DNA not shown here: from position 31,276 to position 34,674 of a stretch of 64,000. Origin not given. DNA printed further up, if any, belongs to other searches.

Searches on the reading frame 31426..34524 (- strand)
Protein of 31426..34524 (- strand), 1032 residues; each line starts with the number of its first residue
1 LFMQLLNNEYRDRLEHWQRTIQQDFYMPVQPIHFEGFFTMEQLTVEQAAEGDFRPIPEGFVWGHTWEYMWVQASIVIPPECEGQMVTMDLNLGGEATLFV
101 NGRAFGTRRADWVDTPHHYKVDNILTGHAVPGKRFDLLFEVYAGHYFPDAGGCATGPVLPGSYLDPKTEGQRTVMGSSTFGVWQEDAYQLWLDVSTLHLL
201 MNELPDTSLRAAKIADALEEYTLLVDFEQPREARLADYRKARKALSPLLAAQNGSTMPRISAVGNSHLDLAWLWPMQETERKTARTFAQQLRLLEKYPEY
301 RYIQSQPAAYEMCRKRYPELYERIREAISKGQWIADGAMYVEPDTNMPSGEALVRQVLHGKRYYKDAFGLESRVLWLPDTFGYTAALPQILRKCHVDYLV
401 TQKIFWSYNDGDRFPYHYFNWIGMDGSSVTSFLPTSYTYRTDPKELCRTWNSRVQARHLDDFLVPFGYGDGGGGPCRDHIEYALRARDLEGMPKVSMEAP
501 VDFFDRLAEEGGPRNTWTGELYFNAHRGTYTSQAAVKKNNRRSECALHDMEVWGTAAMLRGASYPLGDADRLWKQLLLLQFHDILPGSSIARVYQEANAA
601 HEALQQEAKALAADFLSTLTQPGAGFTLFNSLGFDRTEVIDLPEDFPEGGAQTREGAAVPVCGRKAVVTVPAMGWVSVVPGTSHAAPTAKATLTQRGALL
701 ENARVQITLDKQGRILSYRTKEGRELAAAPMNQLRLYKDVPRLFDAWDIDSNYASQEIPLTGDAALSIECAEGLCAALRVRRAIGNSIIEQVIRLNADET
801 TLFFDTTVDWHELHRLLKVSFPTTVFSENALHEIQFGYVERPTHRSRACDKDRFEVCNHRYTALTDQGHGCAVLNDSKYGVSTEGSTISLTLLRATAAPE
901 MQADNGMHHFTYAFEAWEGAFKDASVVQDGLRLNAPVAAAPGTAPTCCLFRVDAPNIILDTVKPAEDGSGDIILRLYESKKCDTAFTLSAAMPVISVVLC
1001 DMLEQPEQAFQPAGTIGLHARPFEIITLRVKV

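Call 18: search_protein_families(library=pfam, proteins=[window:31426-34524:-], max_evalue=0.00001)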
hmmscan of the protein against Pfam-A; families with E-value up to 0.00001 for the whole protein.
window:31426-34524:- (1032 aa): 4 families
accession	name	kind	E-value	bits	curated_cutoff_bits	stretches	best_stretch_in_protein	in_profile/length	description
PF01074.27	Glyco_hydro_38N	-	1.3e-75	254.8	25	1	260-509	2-257/270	Glycosyl hydrolases family 38 N-terminal domain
PF07748.19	Glyco_hydro_38C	-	4.4e-49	168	25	1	700-900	1-204/206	Glycosyl hydrolases family 38 C-terminal domain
PF09261.16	Alpha-mann_mid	-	2.9e-25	88.6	31.1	1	525-618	2-95/96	Alpha mannosidase middle domain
PF17677.7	Glyco_hydro38C2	-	1.6e-13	51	22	1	956-1028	1-72/72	Glycosyl hydrolases family 38 C-terminal beta sandwich domain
